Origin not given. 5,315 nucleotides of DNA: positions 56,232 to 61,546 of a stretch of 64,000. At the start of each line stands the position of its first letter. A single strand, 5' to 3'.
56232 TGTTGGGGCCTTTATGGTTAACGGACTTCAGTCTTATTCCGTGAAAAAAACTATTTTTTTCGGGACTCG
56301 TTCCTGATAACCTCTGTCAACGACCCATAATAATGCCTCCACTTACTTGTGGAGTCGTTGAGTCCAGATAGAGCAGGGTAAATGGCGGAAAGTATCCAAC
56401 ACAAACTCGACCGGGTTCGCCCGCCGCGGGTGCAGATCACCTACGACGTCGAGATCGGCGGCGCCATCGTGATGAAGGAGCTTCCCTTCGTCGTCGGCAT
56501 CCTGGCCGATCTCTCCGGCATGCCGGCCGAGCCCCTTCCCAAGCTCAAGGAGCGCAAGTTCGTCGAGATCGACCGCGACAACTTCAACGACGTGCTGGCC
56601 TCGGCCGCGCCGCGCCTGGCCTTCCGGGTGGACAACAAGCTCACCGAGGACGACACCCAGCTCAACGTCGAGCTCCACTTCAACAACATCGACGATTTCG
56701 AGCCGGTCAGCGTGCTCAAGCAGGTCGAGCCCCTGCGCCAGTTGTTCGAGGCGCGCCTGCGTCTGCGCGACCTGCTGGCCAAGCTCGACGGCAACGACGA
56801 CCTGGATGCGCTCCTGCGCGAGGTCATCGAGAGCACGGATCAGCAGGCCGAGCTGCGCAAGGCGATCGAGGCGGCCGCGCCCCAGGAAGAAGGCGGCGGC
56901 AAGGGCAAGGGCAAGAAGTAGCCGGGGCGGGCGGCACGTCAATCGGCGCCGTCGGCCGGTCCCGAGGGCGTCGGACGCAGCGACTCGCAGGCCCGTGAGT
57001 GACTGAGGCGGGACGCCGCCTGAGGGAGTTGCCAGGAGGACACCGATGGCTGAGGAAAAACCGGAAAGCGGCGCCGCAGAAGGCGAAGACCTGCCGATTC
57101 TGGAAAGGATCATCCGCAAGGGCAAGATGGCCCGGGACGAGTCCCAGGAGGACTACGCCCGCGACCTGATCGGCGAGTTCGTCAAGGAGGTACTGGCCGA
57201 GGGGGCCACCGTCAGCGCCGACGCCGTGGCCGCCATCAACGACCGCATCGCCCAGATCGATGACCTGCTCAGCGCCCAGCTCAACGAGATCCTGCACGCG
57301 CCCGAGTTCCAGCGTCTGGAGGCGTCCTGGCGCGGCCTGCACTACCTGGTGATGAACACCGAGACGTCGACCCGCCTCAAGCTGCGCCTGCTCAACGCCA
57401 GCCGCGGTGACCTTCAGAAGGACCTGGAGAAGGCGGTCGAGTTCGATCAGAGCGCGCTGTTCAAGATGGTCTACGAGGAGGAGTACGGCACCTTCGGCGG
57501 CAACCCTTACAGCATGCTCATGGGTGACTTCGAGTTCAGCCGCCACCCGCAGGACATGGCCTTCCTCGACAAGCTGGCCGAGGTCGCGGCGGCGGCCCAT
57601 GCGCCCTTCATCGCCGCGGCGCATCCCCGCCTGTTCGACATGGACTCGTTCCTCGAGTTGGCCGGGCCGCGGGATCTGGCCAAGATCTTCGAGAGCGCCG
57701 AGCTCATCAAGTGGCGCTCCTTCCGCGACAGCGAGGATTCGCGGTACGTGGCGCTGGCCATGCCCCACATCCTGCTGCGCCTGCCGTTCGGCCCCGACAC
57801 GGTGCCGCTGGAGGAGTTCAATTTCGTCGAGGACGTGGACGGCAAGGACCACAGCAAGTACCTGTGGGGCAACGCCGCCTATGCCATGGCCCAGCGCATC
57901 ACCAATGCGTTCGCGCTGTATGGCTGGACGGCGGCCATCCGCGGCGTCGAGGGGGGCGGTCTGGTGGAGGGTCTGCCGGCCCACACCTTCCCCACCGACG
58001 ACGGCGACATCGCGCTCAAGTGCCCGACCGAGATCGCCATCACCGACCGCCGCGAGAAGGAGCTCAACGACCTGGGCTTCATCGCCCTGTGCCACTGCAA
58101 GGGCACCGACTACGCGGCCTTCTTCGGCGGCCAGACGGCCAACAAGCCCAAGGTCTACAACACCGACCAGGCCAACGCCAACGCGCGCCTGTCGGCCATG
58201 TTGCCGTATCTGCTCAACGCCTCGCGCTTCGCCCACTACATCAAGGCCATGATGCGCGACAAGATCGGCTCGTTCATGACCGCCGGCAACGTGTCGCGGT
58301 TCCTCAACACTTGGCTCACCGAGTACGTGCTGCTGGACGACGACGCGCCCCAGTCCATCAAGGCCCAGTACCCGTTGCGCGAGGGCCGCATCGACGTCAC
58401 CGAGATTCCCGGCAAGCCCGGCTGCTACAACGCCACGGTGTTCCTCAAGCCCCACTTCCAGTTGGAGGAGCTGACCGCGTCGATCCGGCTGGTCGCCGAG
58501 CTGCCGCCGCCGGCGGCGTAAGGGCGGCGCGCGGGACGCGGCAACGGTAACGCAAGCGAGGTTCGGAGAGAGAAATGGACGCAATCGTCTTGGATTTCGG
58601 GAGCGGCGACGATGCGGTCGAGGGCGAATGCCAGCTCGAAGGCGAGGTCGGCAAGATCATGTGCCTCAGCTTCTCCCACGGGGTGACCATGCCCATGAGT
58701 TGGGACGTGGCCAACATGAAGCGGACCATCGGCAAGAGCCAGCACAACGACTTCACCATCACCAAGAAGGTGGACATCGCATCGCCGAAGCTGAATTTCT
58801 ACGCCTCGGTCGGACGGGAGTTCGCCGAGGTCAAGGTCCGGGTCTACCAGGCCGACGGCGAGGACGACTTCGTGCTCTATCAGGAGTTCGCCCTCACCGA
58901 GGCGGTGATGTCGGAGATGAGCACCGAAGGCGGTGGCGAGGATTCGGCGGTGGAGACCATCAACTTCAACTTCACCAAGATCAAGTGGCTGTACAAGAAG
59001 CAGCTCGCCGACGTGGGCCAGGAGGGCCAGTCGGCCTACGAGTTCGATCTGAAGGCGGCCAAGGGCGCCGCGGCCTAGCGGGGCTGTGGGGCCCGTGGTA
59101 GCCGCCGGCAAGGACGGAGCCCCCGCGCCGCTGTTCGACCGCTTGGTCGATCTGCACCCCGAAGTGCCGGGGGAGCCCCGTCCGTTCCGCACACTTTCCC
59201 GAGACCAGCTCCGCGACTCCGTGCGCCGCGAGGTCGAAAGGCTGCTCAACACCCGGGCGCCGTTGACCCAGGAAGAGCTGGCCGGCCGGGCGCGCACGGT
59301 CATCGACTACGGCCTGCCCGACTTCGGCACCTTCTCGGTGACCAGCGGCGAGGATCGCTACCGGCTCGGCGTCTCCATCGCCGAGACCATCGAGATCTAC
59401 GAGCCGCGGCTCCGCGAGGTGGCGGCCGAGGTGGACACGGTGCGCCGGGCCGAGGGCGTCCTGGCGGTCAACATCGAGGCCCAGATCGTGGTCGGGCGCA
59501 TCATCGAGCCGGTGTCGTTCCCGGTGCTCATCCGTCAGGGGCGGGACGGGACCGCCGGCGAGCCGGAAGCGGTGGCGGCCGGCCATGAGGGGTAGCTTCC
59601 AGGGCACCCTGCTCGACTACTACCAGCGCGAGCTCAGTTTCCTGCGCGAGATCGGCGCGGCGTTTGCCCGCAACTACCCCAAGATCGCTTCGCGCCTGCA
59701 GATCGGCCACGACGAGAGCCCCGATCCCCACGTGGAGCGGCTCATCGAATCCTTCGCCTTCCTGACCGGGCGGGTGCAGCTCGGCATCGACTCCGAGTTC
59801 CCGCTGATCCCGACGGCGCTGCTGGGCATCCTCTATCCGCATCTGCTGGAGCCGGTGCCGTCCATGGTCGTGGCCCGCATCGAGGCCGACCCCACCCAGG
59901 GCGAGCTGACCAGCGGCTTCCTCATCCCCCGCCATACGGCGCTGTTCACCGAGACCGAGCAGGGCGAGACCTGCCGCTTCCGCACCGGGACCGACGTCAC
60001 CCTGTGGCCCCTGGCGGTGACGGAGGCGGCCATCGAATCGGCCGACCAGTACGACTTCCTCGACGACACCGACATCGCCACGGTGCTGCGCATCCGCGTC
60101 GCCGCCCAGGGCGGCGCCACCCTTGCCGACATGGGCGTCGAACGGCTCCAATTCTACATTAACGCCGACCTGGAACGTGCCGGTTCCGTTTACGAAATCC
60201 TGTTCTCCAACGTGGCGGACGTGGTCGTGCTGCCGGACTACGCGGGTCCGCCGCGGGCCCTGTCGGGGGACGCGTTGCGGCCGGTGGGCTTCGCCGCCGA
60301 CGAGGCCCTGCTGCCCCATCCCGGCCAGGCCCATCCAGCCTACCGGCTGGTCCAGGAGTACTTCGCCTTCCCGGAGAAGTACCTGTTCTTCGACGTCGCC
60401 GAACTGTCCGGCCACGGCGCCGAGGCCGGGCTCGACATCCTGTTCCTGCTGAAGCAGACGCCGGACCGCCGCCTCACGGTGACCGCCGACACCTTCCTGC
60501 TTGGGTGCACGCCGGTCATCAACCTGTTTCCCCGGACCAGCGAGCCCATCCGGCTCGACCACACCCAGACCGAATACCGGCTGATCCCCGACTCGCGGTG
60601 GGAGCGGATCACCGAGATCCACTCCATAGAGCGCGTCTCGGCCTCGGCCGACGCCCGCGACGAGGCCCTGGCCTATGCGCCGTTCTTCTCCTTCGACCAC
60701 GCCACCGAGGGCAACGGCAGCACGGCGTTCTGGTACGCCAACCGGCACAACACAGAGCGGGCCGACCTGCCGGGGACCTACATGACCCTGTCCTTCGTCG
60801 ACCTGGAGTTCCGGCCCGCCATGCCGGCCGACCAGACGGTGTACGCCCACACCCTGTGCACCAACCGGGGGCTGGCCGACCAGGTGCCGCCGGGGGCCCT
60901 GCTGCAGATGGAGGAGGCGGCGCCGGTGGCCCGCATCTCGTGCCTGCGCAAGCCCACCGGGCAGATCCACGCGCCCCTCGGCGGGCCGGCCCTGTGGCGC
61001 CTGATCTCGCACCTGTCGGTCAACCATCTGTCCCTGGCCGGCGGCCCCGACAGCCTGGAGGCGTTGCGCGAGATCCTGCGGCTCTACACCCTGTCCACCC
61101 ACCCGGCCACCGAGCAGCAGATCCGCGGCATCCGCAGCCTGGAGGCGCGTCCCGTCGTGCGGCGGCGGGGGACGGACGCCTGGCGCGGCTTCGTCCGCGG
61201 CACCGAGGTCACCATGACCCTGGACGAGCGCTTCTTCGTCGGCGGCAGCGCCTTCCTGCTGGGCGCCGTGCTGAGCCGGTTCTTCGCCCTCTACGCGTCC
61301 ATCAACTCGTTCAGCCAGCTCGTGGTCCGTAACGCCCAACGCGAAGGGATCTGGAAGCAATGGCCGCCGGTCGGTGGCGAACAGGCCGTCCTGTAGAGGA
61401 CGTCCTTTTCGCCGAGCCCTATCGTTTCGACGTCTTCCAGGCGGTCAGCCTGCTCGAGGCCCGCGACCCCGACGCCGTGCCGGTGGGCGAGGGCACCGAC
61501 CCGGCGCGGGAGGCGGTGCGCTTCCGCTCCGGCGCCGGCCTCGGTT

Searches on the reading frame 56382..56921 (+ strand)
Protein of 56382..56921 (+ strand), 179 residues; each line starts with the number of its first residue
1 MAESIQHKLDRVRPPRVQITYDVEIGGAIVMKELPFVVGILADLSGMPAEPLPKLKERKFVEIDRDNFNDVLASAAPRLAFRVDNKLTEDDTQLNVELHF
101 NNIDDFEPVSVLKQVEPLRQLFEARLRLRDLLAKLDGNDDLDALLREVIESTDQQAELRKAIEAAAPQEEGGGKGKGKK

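Call 8: search_protein_families(library=pfam, proteins=[window:56382-56921:+])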
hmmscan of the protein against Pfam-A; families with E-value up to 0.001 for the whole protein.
window:56382-56921:+ (179 aa): 1 family
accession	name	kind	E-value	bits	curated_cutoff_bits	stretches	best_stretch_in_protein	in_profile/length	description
PF05591.17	T6SS_VipA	-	3.1e-56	189.9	24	1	10-162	2-154/155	Type VI secretion system, VipA, VC_A0107 or Hcp2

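Call 12: find_homologous_proteins(query=window:56382-56921:+, max_evalue=1e-40)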
Query window:56382-56921:+ (179 aa): 7441 proteins with E <= 1e-40 among 8000 candidates; the best 120 are listed.
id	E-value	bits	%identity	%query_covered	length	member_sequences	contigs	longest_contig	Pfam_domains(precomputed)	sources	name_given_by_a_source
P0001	1.5e-108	378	100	100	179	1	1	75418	PF05591.18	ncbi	-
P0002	1.6e-78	281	75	100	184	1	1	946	PF05591.18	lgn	-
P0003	5.2e-77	276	76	93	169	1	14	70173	PF05591.18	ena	-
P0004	6.0e-77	275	79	91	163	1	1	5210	PF05591.18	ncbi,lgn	ncbi:MAG: type VI secretion system contractile sheath small subunit [Rhodospirillales bacterium]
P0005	7.6e-77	275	76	93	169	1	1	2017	PF05591.18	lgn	-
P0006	5.6e-76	272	72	97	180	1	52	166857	PF05591.18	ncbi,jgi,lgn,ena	jgi:type VI secretion protein, VC_A0107 family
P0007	6.8e-75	269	79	91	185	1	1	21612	PF05591.18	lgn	-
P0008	8.9e-75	268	76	89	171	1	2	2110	PF05591.18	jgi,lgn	jgi:type VI secretion system protein ImpB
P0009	2.3e-74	267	77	92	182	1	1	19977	PF05591.18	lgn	-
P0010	5.4e-74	266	77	87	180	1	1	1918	PF05591.18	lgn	-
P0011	6.4e-74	266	74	94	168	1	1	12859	PF05591.18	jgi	jgi:type VI secretion system protein ImpB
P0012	7.3e-74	265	75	93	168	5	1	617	PF05591.18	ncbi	-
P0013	8.6e-74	265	77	91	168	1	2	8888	PF05591.18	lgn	-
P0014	1.0e-73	265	72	96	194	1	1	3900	PF05591.18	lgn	-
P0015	1.1e-73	265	77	91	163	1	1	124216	PF05591.18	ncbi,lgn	ncbi:MAG: type VI secretion system contractile sheath small subunit [Magnetovibrionaceae bacterium]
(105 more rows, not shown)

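Call 14: find_encoding_contigs(protein=P0001, flank=10000, max_places=3)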
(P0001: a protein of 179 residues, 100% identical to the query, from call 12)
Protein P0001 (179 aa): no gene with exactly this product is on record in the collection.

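Call 29: find_related_loci(query=window:56382-56921:+, collection=metagenome_contigs, flank=5000)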
Query window:56382-56921:+ (179 aa) in metagenome_contigs; peptide patterns used: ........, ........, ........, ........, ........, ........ (x = any residue, [..] = any of these).
600 stretches matched a pattern (row limit reached: there are more); 524 encode a relative of the query (tblastn E <= 1e-3); the best 80 are kept; 80 distinct loci.
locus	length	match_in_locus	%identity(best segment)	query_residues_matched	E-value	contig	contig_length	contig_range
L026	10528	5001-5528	72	1-176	7e-82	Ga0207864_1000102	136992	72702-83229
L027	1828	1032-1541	69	1-179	1e-81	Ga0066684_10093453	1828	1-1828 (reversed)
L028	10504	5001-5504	73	1-168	2e-77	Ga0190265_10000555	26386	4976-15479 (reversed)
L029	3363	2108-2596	76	1-163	6e-78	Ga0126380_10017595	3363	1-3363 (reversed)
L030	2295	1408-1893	73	1-162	3e-79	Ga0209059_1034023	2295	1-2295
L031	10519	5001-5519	71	1-175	2e-77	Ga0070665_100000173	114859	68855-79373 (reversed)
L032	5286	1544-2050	74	1-167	5e-77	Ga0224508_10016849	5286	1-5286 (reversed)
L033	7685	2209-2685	74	1-159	6e-77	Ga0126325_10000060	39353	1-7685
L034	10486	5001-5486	73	1-162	8e-77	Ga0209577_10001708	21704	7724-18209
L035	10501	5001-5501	69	1-163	7e-77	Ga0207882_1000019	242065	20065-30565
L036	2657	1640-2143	70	1-165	1e-77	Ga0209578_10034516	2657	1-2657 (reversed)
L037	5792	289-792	70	1-165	2e-76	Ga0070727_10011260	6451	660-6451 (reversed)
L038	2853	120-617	71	1-166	2e-77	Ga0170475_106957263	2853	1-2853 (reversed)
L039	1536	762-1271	68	1-179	1e-80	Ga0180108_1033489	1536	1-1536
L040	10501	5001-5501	69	1-163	1e-76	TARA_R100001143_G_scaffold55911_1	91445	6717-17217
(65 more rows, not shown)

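Call 40: find_encoding_contigs(protein=P0007, flank=6000, max_places=1)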
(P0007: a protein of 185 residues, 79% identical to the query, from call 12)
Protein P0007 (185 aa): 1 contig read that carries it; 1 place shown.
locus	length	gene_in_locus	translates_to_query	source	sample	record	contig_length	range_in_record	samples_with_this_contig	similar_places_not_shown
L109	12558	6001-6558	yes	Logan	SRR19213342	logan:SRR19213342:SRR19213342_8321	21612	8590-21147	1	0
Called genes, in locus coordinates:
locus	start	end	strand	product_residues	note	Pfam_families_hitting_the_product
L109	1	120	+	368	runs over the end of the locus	PF09850:DotU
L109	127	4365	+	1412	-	PF14331:IcmF-related_N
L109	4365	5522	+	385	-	PF06812:ImpA_N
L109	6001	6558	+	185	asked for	PF05591:T6SS_VipA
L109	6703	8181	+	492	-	PF05943:VipB, PF18945:VipB_2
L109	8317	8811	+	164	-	PF05638:T6SS_HCP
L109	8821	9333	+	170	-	PF04965:GPW_gp25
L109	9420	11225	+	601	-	PF05947:T6SS_TssF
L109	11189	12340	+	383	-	PF06996:T6SS_TssG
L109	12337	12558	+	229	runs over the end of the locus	?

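Call 41: find_encoding_contigs(protein=P0004, flank=6000, max_places=1)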
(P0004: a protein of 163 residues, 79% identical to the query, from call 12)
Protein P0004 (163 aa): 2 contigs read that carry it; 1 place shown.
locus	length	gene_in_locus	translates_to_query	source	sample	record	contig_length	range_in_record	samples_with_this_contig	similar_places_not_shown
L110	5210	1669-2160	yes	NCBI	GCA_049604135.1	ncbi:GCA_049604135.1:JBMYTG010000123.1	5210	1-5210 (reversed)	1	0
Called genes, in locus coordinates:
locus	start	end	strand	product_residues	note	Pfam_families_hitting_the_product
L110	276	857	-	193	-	-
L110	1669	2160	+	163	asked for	PF05591:T6SS_VipA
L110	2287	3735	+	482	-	PF05943:VipB, PF18945:VipB_2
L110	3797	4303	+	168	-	PF05638:T6SS_HCP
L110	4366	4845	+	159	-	PF04965:GPW_gp25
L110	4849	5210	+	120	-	PF05947:T6SS_TssF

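Call 42: find_encoding_contigs(protein=P0009, flank=6000, max_places=1)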
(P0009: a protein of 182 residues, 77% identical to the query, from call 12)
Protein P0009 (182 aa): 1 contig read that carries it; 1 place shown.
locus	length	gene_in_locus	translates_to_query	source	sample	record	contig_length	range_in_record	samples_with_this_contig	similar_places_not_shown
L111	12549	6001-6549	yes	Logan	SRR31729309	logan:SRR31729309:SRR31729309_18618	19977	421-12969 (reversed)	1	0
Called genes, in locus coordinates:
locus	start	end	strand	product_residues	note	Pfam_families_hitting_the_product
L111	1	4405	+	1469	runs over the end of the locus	PF14331:IcmF-related_N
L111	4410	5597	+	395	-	PF06812:ImpA_N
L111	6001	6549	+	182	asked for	PF05591:T6SS_VipA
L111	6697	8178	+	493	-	PF05943:VipB, PF18945:VipB_2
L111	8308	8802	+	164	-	PF05638:T6SS_HCP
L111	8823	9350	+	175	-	PF04965:GPW_gp25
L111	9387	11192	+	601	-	PF05947:T6SS_TssF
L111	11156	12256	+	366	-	PF06996:T6SS_TssG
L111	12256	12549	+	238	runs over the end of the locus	?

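Call 43: find_encoding_contigs(protein=P0015, flank=6000, max_places=1)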
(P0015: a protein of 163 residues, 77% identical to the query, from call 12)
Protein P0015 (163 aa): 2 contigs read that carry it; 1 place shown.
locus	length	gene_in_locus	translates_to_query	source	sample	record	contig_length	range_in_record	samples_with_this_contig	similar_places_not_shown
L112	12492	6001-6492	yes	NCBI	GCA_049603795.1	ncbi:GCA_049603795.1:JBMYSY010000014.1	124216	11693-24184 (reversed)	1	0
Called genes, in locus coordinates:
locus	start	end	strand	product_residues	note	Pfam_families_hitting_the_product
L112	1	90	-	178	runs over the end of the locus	-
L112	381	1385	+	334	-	PF05036:SPOR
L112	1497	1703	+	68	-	-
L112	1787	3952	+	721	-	PF02743:dCache_1, PF00211:Guanylate_cyc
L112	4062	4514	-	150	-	-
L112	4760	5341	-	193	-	-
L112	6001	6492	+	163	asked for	PF05591:T6SS_VipA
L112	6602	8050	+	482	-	PF05943:VipB, PF18945:VipB_2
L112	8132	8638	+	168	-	PF05638:T6SS_HCP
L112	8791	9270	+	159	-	PF04965:GPW_gp25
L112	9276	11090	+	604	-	PF05947:T6SS_TssF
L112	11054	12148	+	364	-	PF06996:T6SS_TssG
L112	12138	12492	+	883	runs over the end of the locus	PF02861:Clp_N, PF13191:AAA_16 (weak), PF23569:NBD_SMAX1, PF00004:AAA, PF17871:AAA_lid_9, PF07724:AAA_2, PF07728:AAA_5, PF10431:ClpB_D2-small, +4 more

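Call 59: list_cluster_members(proteins=[P0001, P0121])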
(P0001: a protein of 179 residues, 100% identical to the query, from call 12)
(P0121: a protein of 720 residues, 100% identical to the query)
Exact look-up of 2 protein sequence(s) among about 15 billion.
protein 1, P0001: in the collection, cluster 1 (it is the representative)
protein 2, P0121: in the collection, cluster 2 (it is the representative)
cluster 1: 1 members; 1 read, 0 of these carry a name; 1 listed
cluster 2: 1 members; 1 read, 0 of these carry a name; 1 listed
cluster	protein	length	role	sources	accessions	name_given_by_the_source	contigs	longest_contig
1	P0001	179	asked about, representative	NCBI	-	-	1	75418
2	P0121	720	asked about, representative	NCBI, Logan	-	-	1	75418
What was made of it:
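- Tried and rejected: No organism name was obtained (call 59).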

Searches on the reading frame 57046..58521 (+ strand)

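Call 8: search_protein_families(library=pfam, proteins=[window:57046-58521:+])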
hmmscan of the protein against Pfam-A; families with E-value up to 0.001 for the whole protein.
window:57046-58521:+ (491 aa): 2 families
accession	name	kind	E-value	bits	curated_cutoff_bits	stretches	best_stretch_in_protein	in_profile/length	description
PF05943.17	VipB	-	5.4e-136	453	27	1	66-365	2-300/301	EvpB/VC_A0108, tail sheath N-terminal domain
PF18945.5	VipB_2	-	4.5e-44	149.7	27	1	375-486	1-112/112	EvpB/VC_A0108, tail sheath gpW/gp25-like domain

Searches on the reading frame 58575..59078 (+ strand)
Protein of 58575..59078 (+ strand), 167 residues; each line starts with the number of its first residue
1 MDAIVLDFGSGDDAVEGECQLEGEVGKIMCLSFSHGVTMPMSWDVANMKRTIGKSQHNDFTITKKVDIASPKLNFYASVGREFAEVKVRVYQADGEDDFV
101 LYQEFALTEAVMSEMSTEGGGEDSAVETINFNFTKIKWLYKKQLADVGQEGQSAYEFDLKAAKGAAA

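Call 8: search_protein_families(library=pfam, proteins=[window:58575-59078:+])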
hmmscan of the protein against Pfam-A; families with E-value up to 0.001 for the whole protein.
window:58575-59078:+ (167 aa): 1 family
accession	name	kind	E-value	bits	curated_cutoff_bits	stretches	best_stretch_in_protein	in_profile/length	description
PF05638.18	T6SS_HCP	-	4.2e-27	95.4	23.5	1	13-140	6-129/129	Type VI secretion system effector, Hcp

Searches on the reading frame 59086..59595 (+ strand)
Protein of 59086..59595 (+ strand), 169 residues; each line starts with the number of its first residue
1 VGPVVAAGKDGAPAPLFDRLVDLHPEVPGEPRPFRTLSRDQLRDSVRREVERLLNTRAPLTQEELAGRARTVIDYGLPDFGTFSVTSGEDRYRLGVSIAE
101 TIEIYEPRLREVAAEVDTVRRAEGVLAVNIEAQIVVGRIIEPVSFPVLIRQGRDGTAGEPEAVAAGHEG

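Call 26: search_protein_families(library=pfam, proteins=[window:59086-59595:+], max_evalue=0.001)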
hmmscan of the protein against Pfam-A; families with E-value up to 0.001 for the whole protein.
window:59086-59595:+ (169 aa): 1 family
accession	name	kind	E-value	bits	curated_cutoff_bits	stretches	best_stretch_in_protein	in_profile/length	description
PF04965.19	GPW_gp25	-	4.5e-15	55.7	27.2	1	41-135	2-92/96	Baseplate wedge protein gp25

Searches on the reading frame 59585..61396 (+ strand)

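Call 26: search_protein_families(library=pfam, proteins=[window:59585-61396:+], max_evalue=0.001)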
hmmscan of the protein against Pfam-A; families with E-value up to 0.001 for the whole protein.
window:59585-61396:+ (603 aa): 1 family
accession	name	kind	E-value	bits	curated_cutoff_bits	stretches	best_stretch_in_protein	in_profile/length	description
PF05947.17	T6SS_TssF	-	4.1e-206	686.6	25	1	8-600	4-608/608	Type VI secretion system, TssF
